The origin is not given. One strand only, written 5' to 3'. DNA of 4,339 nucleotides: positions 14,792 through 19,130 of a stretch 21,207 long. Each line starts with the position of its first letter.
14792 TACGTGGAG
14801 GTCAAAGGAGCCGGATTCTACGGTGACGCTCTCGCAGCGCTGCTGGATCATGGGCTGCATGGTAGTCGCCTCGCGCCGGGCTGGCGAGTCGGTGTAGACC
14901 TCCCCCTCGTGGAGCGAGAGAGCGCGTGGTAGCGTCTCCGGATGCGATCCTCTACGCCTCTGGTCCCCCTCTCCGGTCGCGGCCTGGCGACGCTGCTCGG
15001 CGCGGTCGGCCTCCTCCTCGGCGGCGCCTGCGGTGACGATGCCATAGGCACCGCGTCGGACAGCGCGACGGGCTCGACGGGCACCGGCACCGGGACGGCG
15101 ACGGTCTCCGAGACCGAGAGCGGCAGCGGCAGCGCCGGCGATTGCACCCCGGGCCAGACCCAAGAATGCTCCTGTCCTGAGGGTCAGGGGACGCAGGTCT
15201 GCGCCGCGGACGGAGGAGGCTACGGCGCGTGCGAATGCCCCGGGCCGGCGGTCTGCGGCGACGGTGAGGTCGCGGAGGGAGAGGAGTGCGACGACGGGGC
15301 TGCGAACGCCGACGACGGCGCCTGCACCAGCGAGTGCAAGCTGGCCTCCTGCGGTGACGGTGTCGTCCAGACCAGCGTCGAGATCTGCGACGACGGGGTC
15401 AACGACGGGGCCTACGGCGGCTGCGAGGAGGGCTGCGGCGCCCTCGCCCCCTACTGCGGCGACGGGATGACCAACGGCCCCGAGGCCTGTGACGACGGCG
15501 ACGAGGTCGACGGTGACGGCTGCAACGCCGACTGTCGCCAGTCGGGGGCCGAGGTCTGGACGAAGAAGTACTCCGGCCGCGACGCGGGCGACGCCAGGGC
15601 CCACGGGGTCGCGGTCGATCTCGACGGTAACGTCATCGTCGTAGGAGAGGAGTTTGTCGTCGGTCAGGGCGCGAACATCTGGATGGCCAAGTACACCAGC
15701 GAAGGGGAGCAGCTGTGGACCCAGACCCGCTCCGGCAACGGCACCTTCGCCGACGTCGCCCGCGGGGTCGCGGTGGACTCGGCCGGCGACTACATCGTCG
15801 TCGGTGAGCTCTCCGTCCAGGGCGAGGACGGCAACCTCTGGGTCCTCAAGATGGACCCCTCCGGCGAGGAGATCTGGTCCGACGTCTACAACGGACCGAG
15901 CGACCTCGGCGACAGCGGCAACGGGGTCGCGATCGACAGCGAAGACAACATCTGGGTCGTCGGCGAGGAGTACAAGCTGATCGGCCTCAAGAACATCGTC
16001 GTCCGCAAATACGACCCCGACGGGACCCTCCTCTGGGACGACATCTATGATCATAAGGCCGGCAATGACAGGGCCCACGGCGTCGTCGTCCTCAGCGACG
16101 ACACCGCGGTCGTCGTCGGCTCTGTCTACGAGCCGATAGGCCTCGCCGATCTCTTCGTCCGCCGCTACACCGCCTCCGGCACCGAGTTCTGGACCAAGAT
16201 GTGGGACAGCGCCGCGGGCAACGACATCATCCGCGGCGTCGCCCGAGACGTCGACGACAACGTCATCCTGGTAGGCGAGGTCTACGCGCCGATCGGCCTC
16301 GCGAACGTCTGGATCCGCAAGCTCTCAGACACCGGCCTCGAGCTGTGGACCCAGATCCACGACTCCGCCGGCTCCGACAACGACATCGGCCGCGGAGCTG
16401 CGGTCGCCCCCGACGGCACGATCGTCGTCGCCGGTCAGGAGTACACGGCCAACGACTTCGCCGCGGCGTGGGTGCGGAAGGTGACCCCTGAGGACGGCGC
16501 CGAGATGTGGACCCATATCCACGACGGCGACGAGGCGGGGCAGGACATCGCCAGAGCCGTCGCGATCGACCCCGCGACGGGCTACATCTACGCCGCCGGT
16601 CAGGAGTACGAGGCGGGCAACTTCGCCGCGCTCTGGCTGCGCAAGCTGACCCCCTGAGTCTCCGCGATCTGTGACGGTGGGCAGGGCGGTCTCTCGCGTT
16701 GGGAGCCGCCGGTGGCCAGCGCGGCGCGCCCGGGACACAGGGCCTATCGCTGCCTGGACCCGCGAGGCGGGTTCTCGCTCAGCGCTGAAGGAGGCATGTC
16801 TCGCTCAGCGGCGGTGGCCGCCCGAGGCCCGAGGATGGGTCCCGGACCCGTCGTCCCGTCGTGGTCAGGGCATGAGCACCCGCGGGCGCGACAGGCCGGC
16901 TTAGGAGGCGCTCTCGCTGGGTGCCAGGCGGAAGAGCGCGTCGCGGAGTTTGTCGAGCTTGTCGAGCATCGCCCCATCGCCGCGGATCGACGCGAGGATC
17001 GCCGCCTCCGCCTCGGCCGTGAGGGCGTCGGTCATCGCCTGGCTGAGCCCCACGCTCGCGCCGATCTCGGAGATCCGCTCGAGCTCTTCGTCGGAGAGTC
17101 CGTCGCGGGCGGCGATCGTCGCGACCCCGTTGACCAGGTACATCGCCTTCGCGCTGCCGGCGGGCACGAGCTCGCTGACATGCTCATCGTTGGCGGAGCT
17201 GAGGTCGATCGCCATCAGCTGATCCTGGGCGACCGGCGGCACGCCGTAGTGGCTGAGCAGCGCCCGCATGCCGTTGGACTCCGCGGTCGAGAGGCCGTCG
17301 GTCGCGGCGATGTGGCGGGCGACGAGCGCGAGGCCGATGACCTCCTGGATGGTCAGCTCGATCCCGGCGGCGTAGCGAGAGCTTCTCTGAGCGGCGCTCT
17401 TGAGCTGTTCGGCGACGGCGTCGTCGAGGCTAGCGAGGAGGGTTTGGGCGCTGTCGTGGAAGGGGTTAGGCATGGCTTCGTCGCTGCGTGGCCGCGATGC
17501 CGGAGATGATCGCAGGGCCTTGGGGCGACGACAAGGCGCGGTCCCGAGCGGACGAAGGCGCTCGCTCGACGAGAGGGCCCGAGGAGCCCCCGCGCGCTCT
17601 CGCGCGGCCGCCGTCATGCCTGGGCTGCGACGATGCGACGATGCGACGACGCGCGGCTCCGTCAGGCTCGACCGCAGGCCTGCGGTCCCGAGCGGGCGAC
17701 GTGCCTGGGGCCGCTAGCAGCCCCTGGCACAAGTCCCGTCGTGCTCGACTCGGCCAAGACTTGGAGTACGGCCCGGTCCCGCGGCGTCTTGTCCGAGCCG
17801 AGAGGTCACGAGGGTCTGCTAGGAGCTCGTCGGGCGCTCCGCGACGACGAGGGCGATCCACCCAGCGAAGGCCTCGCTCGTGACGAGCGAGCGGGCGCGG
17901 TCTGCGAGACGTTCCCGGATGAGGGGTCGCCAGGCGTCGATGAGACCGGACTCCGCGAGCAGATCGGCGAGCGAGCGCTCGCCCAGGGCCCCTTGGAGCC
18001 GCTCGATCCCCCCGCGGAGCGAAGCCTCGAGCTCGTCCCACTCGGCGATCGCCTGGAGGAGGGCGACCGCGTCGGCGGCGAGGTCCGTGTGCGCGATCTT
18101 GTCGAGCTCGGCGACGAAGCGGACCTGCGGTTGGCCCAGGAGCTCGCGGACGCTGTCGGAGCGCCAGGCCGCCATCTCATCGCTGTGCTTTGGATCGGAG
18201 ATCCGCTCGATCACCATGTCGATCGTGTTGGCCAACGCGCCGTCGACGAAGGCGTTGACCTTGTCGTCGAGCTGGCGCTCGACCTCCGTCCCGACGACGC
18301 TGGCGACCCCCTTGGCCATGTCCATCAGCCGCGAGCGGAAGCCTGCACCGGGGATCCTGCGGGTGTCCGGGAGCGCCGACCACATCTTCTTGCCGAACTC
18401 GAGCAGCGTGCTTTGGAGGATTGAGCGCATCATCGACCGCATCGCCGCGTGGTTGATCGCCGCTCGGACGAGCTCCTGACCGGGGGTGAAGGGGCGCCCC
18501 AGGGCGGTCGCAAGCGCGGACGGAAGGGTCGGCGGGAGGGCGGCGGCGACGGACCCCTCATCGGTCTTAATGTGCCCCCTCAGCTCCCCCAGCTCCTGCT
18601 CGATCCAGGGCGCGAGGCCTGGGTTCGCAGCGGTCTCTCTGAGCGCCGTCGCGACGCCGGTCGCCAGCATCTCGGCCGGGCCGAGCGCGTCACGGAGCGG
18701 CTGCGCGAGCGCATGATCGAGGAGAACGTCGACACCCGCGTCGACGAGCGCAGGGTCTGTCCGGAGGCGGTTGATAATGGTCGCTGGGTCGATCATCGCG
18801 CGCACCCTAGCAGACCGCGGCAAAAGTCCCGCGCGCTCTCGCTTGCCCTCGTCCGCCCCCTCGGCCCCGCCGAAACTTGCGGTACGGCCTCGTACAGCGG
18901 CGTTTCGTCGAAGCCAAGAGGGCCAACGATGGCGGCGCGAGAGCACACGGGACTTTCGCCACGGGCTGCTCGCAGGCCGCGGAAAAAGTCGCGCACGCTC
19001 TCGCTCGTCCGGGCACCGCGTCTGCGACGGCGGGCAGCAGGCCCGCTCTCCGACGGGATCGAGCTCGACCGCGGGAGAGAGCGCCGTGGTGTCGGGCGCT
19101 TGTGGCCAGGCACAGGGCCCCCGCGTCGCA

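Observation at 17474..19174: Family of about 45-bp dispersed intergenic repeats clustered around the TerB-like and 325-aa genes, with a seventh copy near 7173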

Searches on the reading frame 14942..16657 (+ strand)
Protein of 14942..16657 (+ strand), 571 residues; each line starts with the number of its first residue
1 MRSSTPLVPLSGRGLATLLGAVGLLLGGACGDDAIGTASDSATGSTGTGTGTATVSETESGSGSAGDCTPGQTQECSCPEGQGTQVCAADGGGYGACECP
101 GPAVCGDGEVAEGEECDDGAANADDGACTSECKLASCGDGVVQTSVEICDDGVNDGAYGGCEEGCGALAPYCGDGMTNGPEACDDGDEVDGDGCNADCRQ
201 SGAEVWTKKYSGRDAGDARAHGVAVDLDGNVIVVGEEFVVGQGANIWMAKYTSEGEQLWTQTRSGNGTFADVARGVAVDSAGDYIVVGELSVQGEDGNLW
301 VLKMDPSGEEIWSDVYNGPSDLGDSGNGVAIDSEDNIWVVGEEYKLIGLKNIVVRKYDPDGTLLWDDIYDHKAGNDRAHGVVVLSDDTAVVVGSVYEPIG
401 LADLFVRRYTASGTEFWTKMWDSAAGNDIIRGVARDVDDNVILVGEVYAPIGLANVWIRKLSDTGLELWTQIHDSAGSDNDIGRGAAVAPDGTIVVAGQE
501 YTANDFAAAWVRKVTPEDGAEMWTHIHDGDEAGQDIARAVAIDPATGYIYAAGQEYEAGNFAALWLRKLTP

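Call 15: search_protein_families(library=pfam, proteins=[window:14942-16657:+], max_evalue=0.01)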
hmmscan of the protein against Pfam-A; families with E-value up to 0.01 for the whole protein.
window:14942-16657:+ (571 aa): 3 families
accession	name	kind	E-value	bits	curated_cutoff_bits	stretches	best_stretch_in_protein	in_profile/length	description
PF13948.11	DUF4215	-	9.5e-10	39.1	27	1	170-198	19-46/47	Domain of unknown function (DUF4215)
PF06739.17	SBBP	-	0.00038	20.8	20.5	0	324-341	13-30/38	Beta-propeller repeat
PF17164.10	DUF5122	-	0.00039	21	27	0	490-504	2-19/36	Domain of unknown function (DUF5122) beta-propeller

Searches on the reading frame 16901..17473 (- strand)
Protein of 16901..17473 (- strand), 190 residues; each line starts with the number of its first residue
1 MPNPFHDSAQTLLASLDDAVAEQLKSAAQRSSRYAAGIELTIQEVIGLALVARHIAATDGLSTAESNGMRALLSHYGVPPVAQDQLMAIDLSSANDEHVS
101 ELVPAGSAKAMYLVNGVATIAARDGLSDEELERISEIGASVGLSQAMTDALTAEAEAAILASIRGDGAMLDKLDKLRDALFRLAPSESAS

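Call 15: search_protein_families(library=pfam, proteins=[window:16901-17473:-], max_evalue=0.01)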
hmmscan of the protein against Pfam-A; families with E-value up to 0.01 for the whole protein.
window:16901-17473:- (190 aa): 0 families

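Call 69: search_protein_families(library=pfam, proteins=[window:16901-17473:-], max_evalue=10)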
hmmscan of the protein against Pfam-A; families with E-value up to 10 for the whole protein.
window:16901-17473:- (190 aa): 1 family
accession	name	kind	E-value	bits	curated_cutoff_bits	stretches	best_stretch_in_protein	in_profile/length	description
PF09130.16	DUF1932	-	0.1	13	25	1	98-152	13-64/70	Domain of unknown function (DUF1932)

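Call 70: search_protein_families(library=ncbifam, proteins=[window:16901-17473:-], max_evalue=1)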
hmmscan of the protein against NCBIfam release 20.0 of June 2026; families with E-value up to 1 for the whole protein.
window:16901-17473:- (190 aa): 1 family
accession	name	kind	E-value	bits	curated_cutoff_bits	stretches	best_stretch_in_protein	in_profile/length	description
NF006153.0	PRK08296.1-5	subfamily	0.036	12.4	578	1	113-183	224-291/608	hypothetical protein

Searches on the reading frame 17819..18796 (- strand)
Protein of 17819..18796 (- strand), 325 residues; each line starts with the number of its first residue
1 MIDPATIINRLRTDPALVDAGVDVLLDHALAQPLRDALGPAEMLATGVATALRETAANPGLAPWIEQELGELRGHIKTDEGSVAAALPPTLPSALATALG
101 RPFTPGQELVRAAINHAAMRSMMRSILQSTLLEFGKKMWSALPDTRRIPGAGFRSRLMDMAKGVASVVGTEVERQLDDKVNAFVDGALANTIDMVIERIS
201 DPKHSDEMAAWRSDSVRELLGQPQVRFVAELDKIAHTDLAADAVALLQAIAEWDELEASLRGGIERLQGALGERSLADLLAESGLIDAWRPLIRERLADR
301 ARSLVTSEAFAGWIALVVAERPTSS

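Call 10: find_encoding_contigs(protein=window:17819-18796:-, flank=10000, max_places=10)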
Protein window:17819-18796:- (325 aa): 1 contig read that carries it; 1 place shown.
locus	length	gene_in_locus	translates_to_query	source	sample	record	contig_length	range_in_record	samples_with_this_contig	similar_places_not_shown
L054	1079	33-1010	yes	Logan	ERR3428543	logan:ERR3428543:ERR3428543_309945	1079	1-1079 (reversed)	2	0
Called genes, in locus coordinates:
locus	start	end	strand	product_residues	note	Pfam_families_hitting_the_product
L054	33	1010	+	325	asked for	-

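Call 15: search_protein_families(library=pfam, proteins=[window:17819-18796:-], max_evalue=0.01)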
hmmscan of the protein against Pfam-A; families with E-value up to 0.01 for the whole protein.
window:17819-18796:- (325 aa): 0 families

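Call 40: find_homologous_proteins(query=window:17819-18796:-)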
Query window:17819-18796:- (325 aa): 19 proteins with E <= 0.001 among 8000 candidates.
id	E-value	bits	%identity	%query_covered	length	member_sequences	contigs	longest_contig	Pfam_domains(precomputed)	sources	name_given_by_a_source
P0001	1.2e-189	647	94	100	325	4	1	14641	-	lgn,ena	-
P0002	4.6e-173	593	86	100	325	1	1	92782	-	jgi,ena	-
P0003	3.1e-166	570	82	100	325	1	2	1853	-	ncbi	-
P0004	2.0e-139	482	73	98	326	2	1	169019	-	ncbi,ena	-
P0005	1.1e-136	473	71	98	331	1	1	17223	-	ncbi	-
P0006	1.2e-133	463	70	99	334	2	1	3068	-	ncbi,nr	ncbi:MAG TPA: hypothetical protein ENJ18_18480 [Nannocystis exedens]|nr:hypothetical protein [Nannoc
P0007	1.9e-132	459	70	98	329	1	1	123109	-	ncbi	ncbi:MAG: hypothetical protein R3A79_11545 [Nannocystaceae bacterium]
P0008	2.1e-94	334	53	100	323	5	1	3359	-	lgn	-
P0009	2.4e-94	334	54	98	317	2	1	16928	-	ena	-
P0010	1.7e-93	331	55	98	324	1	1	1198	-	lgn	-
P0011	5.3e-91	323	52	98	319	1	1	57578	-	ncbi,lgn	ncbi:MAG: hypothetical protein R3B09_22180 [Nannocystaceae bacterium]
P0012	8.5e-87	309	51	97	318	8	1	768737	-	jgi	jgi:hypothetical protein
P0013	1.6e-75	272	64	62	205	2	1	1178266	-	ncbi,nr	ncbi:MAG: hypothetical protein H6711_05510 [Myxococcales bacterium]|nr:hypothetical protein [Myxococ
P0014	3.4e-67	245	44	95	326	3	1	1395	-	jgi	jgi:hypothetical protein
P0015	2.5e-66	242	44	95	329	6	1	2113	-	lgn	-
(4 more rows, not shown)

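Call 41: find_encoding_contigs(protein=P0001, flank=10000, max_places=3)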
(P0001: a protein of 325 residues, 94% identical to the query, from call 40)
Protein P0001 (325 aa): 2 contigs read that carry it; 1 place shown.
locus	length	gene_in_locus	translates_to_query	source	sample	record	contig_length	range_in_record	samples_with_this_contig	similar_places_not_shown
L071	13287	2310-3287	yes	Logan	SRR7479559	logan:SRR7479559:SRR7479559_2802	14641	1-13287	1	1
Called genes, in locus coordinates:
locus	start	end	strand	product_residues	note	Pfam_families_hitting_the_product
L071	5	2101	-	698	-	PF13517:FG-GAP_3 (faint)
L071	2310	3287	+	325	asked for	-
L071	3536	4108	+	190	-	-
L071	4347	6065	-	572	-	PF13948:DUF4215 (faint)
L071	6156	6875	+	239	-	PF01738:DLH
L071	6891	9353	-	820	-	-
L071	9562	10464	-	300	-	PF01063:Aminotran_4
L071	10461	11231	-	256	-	PF00535:Glycos_transf_2, PF13641:Glyco_tranf_2_3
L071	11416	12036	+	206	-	PF07238:PilZ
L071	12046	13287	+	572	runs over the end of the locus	-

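Call 42: find_encoding_contigs(protein=P0002, flank=10000, max_places=3)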
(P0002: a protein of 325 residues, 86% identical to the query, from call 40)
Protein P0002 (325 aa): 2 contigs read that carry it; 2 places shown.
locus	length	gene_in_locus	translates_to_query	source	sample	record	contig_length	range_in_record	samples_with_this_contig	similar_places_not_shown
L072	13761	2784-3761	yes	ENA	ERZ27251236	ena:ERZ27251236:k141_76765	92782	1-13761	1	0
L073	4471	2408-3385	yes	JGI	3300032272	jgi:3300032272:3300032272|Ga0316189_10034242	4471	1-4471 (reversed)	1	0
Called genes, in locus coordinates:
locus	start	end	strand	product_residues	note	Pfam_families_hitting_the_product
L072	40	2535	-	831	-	PF13517:FG-GAP_3 (faint), PF01839:FG-GAP (faint)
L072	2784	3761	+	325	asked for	-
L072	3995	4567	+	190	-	-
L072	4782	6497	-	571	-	PF13948:DUF4215 (faint)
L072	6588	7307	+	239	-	PF01738:DLH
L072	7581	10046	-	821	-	-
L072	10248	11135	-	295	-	PF01063:Aminotran_4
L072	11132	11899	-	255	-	PF00535:Glycos_transf_2, PF13641:Glyco_tranf_2_3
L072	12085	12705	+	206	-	PF07238:PilZ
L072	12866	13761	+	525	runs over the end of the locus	-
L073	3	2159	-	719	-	?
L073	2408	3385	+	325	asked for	-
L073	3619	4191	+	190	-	-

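Call 43: find_encoding_contigs(protein=P0004, flank=10000, max_places=3)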
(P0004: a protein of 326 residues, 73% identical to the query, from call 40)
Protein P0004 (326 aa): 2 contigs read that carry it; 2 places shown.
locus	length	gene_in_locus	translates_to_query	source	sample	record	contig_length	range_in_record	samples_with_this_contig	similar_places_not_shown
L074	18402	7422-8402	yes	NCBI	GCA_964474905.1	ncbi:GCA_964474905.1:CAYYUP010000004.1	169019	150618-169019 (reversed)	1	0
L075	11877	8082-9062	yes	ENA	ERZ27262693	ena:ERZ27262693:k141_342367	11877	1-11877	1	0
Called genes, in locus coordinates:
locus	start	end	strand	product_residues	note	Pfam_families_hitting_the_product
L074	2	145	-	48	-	?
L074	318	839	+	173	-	PF00440:TetR_N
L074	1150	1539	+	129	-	-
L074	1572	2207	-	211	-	PF13599:Pentapeptide_4, PF00805:Pentapeptide, PF13599:Pentapeptide_4 (weak), PF13576:Pentapeptide_3 (weak), PF00805:Pentapeptide (weak)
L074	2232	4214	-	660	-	PF01839:FG-GAP (faint), PF13517:FG-GAP_3 (weak)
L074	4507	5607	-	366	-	-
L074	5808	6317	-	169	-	-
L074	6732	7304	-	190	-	-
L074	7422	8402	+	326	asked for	-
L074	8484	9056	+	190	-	-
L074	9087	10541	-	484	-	PF13948:DUF4215 (faint), PF06739:SBBP (faint)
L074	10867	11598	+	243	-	PF01738:DLH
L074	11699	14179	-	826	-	-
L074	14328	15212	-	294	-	PF01063:Aminotran_4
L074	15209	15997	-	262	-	PF00535:Glycos_transf_2, PF13641:Glyco_tranf_2_3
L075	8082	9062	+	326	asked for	-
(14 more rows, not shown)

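Call 69: search_protein_families(library=pfam, proteins=[window:17819-18796:-], max_evalue=10)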
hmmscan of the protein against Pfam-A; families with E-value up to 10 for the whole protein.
window:17819-18796:- (325 aa): 1 family
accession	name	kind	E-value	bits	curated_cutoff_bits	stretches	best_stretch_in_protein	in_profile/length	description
PF05696.16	DUF826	-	0.5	11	25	1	163-192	21-50/75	Protein of unknown function (DUF826)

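Call 70: search_protein_families(library=ncbifam, proteins=[window:17819-18796:-], max_evalue=1)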
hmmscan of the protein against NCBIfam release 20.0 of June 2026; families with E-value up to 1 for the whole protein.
window:17819-18796:- (325 aa): 1 family
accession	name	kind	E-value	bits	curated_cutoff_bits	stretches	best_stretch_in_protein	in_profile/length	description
NF002647.0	PRK02318.1-3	equivalog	0.1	11.9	357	1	167-283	251-363/384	mannitol-1-phosphate 5-dehydrogenase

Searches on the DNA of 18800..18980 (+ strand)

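Call 36: search_dna_similar(query=window:18800-18980:+, collection=plasmids, mode=distant, max_evalue=1, max_rows=20)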
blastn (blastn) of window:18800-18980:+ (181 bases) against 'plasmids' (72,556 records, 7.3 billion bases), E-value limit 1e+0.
Records with a match: 10; places in all: 10; records where one place covers at least 80% of the query: 0.
Best place of each record, by identity: 90-95% 6; 80-90% 4.
By first word of the organism name: Streptomyces 4; Nocardia 1; Gemmatirosa 1; Rhizobium 1; Neorhizobium 1; Paracoccus 1; Rubrobacter 1.
By predicted mobility (MOB-suite, as given by PLSDB): non-mobilizable 8; mobilizable 1; conjugative 1.
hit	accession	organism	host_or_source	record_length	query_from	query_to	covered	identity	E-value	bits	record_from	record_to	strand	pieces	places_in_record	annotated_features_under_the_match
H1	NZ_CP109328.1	Streptomyces sp. NBC_01591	-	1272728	33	77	25%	82.2%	5e-1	41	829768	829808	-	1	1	none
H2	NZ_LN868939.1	Nocardia farcinica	not known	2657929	25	67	24%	83.7%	1e-1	44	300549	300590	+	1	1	none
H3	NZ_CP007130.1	Gemmatirosa kalamazoonensis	-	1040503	37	74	21%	84.2%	1e-1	43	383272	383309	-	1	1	record has no annotation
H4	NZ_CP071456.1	Rhizobium lentis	lentil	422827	44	74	17%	90.3%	1e-1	44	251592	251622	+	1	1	fhuB: Fe(3+)-hydroxamate ABC transporter permease FhuB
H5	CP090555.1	Neorhizobium galegae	Galega,Cell culture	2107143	106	137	18%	87.5%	5e-1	41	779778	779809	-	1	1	ABC transporter substrate-binding protein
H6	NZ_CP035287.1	Paracoccus versutus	whole organism,soil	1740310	41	67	15%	92.6%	5e-1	41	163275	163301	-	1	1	none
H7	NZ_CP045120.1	Rubrobacter tropicus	single pure culture,marine sediment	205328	48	74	15%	92.6%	5e-1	41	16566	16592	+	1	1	hypothetical protein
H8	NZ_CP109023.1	Streptomyces sp. NBC_00667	-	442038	48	74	15%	92.6%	5e-1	41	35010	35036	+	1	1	DUF6233 domain-containing protein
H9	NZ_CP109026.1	Streptomyces sp. NBC_00664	-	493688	48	74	15%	92.6%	5e-1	41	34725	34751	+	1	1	DUF6233 domain-containing protein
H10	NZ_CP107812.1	Streptomyces sp. NBC_00539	-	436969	48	74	15%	92.6%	5e-1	41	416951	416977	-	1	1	hypothetical protein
